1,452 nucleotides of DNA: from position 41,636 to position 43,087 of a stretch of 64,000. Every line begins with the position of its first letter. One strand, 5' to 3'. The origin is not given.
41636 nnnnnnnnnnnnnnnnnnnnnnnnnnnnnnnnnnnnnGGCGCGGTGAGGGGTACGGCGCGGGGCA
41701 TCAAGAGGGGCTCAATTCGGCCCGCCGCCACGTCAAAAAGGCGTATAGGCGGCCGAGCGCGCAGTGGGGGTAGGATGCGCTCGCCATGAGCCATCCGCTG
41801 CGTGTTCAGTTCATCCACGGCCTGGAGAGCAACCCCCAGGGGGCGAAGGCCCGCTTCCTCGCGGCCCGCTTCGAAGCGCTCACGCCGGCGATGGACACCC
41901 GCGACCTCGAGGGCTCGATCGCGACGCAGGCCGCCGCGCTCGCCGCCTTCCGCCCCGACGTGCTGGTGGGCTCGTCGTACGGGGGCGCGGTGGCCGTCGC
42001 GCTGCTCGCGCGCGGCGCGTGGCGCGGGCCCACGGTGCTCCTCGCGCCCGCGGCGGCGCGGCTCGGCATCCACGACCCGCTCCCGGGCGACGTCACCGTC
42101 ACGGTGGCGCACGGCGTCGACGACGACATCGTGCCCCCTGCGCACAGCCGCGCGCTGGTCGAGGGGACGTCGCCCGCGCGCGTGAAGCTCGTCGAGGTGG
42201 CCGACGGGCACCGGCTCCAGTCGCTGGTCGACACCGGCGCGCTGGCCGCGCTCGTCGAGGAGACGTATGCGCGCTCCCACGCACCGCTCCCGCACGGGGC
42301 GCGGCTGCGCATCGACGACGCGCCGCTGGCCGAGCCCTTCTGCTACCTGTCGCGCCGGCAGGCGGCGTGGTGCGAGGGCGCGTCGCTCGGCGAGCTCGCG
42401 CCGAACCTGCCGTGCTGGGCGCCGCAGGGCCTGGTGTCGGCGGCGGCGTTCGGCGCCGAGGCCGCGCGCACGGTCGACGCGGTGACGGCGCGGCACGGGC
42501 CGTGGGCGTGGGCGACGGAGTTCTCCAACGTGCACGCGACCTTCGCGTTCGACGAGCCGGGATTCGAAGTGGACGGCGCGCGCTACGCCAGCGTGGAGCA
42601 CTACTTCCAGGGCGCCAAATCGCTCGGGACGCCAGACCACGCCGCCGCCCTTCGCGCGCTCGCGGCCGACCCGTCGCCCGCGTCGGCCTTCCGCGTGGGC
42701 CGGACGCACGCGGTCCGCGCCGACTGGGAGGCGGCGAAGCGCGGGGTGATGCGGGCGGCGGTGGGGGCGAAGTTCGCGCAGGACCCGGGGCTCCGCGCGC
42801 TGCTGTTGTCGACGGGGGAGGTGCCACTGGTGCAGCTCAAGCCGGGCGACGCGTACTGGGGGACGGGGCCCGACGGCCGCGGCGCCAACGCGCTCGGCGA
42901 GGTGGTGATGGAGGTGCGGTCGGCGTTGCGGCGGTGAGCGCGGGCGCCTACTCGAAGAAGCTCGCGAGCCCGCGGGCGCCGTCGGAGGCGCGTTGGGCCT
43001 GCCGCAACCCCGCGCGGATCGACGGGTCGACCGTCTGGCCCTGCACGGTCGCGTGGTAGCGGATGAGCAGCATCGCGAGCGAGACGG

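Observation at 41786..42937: Alpha/beta-hydrolase (YqiA-like esterase) fused to a NADAR domain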

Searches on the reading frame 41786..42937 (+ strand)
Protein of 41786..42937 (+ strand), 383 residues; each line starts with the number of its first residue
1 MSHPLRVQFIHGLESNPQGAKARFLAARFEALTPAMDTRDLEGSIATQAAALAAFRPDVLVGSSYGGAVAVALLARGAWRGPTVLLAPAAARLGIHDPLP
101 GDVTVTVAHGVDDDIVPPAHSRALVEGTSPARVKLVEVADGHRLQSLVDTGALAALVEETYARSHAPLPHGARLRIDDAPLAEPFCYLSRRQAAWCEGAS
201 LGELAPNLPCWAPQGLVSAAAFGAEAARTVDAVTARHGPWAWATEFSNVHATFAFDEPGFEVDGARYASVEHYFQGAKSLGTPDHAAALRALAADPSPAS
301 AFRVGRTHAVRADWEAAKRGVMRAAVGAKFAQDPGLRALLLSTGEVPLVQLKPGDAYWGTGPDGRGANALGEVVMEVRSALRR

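Call 3: search_protein_families(library=pfam, proteins=[window:41786-42937:+], max_evalue=1)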
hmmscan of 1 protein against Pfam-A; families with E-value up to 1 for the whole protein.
window:41786-42937:+ (383 aa): 3 families
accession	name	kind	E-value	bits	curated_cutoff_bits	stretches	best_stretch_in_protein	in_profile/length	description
PF08719.17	NADAR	-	1.1e-28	101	35.1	1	244-382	11-163/163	NADAR domain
PF05728.18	UPF0227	-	0.00034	21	21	1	9-90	4-91/187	Uncharacterised protein family (UPF0227)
PF12146.15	Hydrolase_4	-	0.012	15.4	27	0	51-90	71-111/239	Serine aminopeptidase, S33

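Call 4: search_protein_families(library=ncbifam, proteins=[window:41786-42937:+], max_evalue=1)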
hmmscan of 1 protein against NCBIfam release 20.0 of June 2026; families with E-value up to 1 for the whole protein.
window:41786-42937:+ (383 aa): 4 families
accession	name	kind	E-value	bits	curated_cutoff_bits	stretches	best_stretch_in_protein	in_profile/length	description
TIGR02464.1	ribofla_fusion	equivalog_domain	3.1e-25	89.2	73.7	1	254-381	15-152/153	riboflavin biosynthesis intermediates N-glycosidase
NF053876.1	DS32_2_antiphage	equivalog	3.8e-11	42.4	240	1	261-382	31-156/181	NADAR family anti-phage protein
NF006449.0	PRK08775.1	equivalog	0.078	11.9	296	1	31-92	114-175/344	homoserine O-succinyltransferase MetX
NF051488.1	bifunc_PcaDC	exception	0.11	11.7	390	0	104-165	195-254/375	bifunctional 3-oxoadipate enol-lactonase/4-carboxymuconolactone decarboxylase PcaDC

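Call 5: find_homologous_proteins(query=window:41786-42934:+, max_evalue=0.001)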
Query window:41786-42934:+ (383 aa): 65 proteins with E <= 0.001 among 8000 candidates.
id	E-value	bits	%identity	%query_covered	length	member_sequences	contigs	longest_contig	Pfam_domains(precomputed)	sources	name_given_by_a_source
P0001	1.2e-247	839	100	100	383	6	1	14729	PF08719.18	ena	-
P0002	7.9e-197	672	82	100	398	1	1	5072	PF08719.18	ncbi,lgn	-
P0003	6.7e-192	656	78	100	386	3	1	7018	PF08719.18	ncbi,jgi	jgi:ribA/ribD-fused uncharacterized protein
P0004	3.1e-186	637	77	100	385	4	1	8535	PF08719.18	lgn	-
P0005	7.2e-186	636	77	100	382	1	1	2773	PF08719.18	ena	-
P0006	6.0e-184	630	75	100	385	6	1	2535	PF08719.18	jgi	jgi:ribA/ribD-fused uncharacterized protein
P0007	2.4e-182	624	73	100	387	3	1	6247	PF08719.18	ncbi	-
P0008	1.1e-179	616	74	100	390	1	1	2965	PF08719.18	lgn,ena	-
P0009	1.8e-159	549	65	100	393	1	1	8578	PF08719.18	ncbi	-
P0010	2.8e-159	548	67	99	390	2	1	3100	PF08719.18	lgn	-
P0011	7.3e-158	544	68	99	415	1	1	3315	PF08719.18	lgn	-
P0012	2.5e-94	335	72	56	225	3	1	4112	PF08719.18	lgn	-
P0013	9.9e-94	333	71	56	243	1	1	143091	PF08719.18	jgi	-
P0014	4.5e-80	288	63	57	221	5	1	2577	PF08719.18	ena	-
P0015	5.4e-79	284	62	55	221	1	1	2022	PF08719.18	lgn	-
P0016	3.8e-75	272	61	56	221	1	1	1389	PF08719.18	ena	-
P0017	4.0e-74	268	58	56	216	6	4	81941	PF08719.18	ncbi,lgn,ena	-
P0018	1.5e-60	224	70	43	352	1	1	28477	-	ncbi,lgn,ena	-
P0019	1.7e-55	207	52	53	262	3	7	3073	PF08719.18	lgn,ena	-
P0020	1.4e-54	204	51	56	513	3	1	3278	PF08719.18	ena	-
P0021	8.5e-54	201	62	44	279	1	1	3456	-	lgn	-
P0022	4.9e-49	186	49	53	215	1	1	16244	PF08719.18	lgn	-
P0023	1.2e-46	178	58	43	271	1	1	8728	-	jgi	jgi:hypothetical protein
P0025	6.6e-46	175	60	40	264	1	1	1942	PF05728.19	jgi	jgi:predicted esterase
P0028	2.2e-38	151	49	52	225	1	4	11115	PF08719.18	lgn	-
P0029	4.1e-33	133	45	54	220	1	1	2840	PF12146.16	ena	-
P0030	2.4e-25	108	54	35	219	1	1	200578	PF05728.19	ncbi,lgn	-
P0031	1.1e-24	105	51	32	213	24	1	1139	PF08719.18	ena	-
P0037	3.3e-21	94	43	33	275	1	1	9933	PF00561.27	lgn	-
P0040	2.3e-20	91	40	38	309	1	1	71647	PF05728.19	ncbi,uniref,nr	ncbi:hypothetical protein PAPYR_10929 [Paratrimastix pyriformis]|uniref:Uncharacterized protein n=1 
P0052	1.3e-17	82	46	32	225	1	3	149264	PF05728.19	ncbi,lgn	-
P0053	3.2e-17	81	44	36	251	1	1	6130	PF05728.19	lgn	-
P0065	2.5e-4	38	32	32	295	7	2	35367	-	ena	-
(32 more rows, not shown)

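Call 6: find_encoding_contigs(protein=P0013, flank=8000, max_places=3)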
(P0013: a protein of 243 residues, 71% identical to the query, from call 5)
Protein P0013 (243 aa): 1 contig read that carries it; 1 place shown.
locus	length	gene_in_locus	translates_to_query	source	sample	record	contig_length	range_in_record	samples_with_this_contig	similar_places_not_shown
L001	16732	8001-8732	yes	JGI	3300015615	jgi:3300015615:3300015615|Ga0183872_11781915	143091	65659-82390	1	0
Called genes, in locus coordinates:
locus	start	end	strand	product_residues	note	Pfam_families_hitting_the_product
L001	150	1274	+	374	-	PF13439:Glyco_transf_4, PF13579:Glyco_trans_4_4, PF00534:Glycos_transf_1, PF13692:Glyco_trans_1_4, PF13524:Glyco_trans_1_2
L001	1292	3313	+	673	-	PF13522:GATase_6, PF13537:GATase_7, PF00733:Asn_synthase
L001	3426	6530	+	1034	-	PF11617:Cu-binding_MopE (weak), PF04151:PPC (faint)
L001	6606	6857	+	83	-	-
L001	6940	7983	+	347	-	-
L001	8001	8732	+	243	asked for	PF08719:NADAR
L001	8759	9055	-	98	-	PF01985:CRS1_YhbY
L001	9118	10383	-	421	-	PF03349:Toluene_X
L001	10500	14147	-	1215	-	-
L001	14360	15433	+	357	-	PF02603:Hpr_kinase_N, PF07475:Hpr_kinase_C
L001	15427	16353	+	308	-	PF03668:RapZ-like_N, PF22740:PapZ_C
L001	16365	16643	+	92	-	PF00381:PTS-HPr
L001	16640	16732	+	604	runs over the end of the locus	PF05524:PEP-utilisers_N, PF00391:PEP-utilizers, PF02896:PEP-utilizers_C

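Call 7: find_encoding_contigs(protein=P0018, flank=8000, max_places=3)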
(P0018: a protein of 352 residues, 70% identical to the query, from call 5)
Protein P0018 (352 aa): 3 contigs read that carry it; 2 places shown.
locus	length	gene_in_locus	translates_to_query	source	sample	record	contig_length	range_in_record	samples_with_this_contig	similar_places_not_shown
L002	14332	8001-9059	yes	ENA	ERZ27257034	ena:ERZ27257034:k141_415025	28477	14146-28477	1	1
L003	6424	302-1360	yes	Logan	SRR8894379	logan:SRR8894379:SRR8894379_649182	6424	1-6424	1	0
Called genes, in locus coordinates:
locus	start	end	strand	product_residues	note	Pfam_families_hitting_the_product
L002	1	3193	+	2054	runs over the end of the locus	PF13428:TPR_14 (faint), PF00515:TPR_1 (faint), PF07719:TPR_2 (faint), PF13181:TPR_8 (faint), PF14559:TPR_19 (faint), PF13414:TPR_11 (faint), PF13431:TPR_17 (faint)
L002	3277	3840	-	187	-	-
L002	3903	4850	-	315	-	PF05685:Uma2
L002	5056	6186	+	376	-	PF00805:Pentapeptide, PF13576:Pentapeptide_3 (faint), PF00805:Pentapeptide, PF13599:Pentapeptide_4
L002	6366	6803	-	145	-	PF01850:PIN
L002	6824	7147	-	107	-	PF02604:PhdYeFM_antitox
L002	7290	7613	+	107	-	PF16697:Yop-YscD_cpl (weak), PF00498:FHA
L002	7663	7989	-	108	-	-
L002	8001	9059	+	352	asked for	-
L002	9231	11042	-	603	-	PF10604:Polyketide_cyc2 (weak), PF19363:DUF5939, PF00211:Guanylate_cyc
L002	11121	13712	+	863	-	PF00069:Pkinase, PF07714:PK_Tyr_Ser-Thr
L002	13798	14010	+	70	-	-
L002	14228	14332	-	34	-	?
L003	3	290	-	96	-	?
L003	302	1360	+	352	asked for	-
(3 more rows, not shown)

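Call 8: find_encoding_contigs(protein=P0017, flank=8000, max_places=3)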
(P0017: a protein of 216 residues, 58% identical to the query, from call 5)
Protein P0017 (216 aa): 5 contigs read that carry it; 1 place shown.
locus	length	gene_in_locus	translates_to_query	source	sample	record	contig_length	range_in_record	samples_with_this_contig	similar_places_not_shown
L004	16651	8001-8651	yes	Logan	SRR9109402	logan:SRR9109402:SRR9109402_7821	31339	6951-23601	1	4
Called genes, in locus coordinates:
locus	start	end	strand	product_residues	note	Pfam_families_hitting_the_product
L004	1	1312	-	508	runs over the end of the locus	PF07364:DUF1485, PF07171:MlrC_C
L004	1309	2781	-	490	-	PF00282:Pyridoxal_deC, PF00266:Aminotran_5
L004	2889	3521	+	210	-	PF24575:TPR_Slam (faint)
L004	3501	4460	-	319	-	PF01636:APH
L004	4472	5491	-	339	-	-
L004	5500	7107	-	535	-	PF00890:FAD_binding_2, PF07992:Pyr_redox_2 (faint), PF02910:Succ_DH_flav_C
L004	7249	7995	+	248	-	PF13511:DUF4124 (weak), PF01464:SLT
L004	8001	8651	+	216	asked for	PF08719:NADAR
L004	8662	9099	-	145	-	PF04664:OGFr_N (faint)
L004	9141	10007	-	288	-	-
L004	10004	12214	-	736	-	-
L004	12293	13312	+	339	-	-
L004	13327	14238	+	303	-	PF00561:Abhydrolase_1, PF12146:Hydrolase_4 (faint), PF12697:Abhydrolase_6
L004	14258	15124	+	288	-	PF01177:Asp_Glu_race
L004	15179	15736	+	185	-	PF05685:Uma2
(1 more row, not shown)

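Call 13: find_related_loci(query=window:41786-42934:+, collection=genome_contigs, flank=8000)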
Query window:41786-42934:+ (383 aa) in genome_contigs; peptide patterns used: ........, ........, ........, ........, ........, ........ (x = any residue, [..] = any of these).
225 stretches matched a pattern; 55 encode a relative of the query (tblastn E <= 1e-3); 55 distinct loci.
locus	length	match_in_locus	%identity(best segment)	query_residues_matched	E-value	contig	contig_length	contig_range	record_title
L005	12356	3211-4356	75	1-382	0e+0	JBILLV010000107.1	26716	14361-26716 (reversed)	MAG: Polyangiales bacterium isolate ME2017-08-08_3300044911_group7_bin125 Rohwer_bin1484_scaffold_1648_c1, whole genome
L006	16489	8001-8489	73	1-163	1e-65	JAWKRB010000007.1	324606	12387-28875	MAG: Polyangiales bacterium isolate ABC2.114 ABC2.114.fa-7, whole genome shotgun sequence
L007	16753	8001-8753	50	1-238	6e-62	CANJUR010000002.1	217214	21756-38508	MAG: Deltaproteobacteria bacterium isolate RH-26jul17-416 genome assembly, contig: RH-26jul17-C66, whole genome shotgun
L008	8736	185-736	61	1-171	2e-61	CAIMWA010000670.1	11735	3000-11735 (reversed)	MAG: uncultured delta proteobacterium isolate VK_bin-2715 genome assembly, contig: bin-2715:670/685, whole genome shotgu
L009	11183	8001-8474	65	5-162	3e-57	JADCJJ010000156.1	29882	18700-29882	MAG: Myxococcaceae bacterium isolate M069S2SP1A73QC M069S2_156, whole genome shotgun sequence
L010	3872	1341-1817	58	3-161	2e-50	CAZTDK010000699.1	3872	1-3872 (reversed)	MAG TPA_asm: uncultured Candidatus Binatia bacterium isolate binchicken_co54_374 genome assembly, contig: NODE_47074_len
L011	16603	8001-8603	44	179-381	3e-49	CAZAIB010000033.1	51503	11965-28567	MAG TPA_asm: uncultured Planctomycetaceae bacterium isolate SRP114822_co2_73 genome assembly, contig: NODE_544_length_51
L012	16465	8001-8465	57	5-159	3e-49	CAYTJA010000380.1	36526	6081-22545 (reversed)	MAG TPA_asm: uncultured Spirochaetales bacterium isolate binchicken_co165_146 genome assembly, contig: k141_2671695, who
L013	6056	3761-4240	56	1-161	4e-48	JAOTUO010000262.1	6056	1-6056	MAG: Myxococcales bacterium isolate 13_May_SF_Bin102 13_May_SF_Bin102_scaffold_12883_c1, whole genome shotgun sequence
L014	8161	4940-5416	57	1-159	5e-48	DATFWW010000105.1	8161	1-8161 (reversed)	MAG TPA_asm: Myxococcota bacterium isolate SMAG_U9501 k141_15247171, whole genome shotgun sequence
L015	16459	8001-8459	59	5-157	1e-47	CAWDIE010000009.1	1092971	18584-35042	MAG: uncultured Planctomycetota bacterium isolate MFD03804.bin.2.101 genome assembly, contig: contig_4488, whole genome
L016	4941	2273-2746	58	1-158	6e-48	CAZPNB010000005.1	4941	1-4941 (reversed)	MAG TPA_asm: uncultured Spirochaetales bacterium isolate binchicken_co165_363 genome assembly, contig: k141_91532, whole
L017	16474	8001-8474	57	1-158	8e-48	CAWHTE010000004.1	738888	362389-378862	MAG: uncultured delta proteobacterium isolate MFD09206.bin.2.206 genome assembly, contig: contig_212, whole genome shotg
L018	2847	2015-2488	56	2-159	2e-47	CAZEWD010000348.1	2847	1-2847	MAG TPA_asm: uncultured Candidatus Binatia bacterium isolate SRP263991_co5_163 genome assembly, contig: NODE_73888_lengt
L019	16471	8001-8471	59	3-159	1e-46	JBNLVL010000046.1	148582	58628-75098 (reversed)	MAG: Myxococcota bacterium isolate JB083 k141_87388, whole genome shotgun sequence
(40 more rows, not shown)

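Call 16: find_encoding_contigs(protein=P0009, flank=8000, max_places=2)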
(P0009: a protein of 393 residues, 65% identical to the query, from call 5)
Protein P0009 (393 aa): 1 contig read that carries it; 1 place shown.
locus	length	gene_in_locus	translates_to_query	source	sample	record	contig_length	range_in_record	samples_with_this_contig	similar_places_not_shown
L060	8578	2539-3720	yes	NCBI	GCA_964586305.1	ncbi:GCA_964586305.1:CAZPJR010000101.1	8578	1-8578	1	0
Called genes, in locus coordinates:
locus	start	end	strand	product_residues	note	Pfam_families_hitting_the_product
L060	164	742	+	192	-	-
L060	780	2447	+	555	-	-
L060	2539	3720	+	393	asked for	PF08719:NADAR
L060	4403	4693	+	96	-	PF10041:DUF2277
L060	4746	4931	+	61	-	-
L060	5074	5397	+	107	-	PF01844:HNH, PF14279:HNH_5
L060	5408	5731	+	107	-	-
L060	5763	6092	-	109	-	PF13560:HTH_31 (weak), PF01381:HTH_3 (faint)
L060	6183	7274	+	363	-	-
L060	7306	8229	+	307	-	-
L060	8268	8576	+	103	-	?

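Call 17: find_encoding_contigs(protein=P0004, flank=8000, max_places=2)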
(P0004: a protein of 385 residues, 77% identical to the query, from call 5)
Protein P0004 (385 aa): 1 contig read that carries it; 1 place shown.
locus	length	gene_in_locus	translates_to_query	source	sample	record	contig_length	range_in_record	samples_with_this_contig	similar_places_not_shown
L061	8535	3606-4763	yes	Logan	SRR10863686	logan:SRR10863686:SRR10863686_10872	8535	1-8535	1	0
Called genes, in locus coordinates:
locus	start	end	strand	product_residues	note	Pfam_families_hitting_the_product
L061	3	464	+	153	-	?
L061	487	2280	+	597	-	PF00069:Pkinase (faint), PF07714:PK_Tyr_Ser-Thr (weak)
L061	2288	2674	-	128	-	PF22751:DUF488-N3a, PF22752:DUF488-N3i (weak), PF04343:DUF488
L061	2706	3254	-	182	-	PF03462:PCRF, PF00472:RF-1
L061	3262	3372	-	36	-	-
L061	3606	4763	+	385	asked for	PF08719:NADAR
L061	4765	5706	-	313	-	-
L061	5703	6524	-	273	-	PF02673:BacA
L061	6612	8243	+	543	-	PF00171:Aldedh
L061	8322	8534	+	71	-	?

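Call 18: find_encoding_contigs(protein=P0003, flank=8000, max_places=2)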
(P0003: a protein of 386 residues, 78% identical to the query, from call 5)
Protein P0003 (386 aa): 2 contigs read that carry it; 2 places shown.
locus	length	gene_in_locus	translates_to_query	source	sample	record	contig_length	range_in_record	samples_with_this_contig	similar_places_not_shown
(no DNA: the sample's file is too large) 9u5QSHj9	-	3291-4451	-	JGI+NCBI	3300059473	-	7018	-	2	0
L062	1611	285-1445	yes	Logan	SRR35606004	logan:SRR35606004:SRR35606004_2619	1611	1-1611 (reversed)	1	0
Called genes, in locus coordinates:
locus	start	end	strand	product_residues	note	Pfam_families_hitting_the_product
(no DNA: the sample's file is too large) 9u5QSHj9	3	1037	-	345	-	?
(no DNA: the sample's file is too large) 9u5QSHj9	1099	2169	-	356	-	PF03781:FGE-sulfatase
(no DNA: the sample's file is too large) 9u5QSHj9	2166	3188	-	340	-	-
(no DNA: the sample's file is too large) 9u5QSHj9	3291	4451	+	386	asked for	PF08719:NADAR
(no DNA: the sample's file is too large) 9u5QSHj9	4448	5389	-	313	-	-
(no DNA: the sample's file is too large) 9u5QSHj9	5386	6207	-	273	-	PF02673:BacA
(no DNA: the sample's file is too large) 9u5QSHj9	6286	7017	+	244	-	?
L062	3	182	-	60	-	?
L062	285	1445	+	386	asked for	PF08719:NADAR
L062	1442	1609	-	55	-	?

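Call 19: find_encoding_contigs(protein=P0007, flank=8000, max_places=2)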
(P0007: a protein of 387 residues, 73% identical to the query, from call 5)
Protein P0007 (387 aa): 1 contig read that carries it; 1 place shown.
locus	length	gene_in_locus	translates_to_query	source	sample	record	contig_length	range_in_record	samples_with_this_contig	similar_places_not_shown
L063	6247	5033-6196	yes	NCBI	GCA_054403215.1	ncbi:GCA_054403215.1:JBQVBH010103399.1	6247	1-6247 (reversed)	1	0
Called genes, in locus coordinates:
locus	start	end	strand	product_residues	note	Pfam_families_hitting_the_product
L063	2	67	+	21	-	?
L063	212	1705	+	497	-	PF03734:YkuD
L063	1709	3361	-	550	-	-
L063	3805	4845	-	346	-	-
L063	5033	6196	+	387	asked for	PF08719:NADAR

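Call 31: search_solved_structures(query=window:41786-42934:+, max_evalue=0.01, show_alignments=5)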
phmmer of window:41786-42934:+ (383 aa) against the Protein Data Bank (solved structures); distinct sequences matched with E-value up to 0.01: 2.
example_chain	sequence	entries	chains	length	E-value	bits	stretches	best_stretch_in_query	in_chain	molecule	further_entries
2b3w_A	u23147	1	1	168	2.5e-21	79.5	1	260-381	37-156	Hypothetical protein ybiA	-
8bau_A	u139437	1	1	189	1.3e-05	27.8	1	261-362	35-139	NADAR domain-containing protein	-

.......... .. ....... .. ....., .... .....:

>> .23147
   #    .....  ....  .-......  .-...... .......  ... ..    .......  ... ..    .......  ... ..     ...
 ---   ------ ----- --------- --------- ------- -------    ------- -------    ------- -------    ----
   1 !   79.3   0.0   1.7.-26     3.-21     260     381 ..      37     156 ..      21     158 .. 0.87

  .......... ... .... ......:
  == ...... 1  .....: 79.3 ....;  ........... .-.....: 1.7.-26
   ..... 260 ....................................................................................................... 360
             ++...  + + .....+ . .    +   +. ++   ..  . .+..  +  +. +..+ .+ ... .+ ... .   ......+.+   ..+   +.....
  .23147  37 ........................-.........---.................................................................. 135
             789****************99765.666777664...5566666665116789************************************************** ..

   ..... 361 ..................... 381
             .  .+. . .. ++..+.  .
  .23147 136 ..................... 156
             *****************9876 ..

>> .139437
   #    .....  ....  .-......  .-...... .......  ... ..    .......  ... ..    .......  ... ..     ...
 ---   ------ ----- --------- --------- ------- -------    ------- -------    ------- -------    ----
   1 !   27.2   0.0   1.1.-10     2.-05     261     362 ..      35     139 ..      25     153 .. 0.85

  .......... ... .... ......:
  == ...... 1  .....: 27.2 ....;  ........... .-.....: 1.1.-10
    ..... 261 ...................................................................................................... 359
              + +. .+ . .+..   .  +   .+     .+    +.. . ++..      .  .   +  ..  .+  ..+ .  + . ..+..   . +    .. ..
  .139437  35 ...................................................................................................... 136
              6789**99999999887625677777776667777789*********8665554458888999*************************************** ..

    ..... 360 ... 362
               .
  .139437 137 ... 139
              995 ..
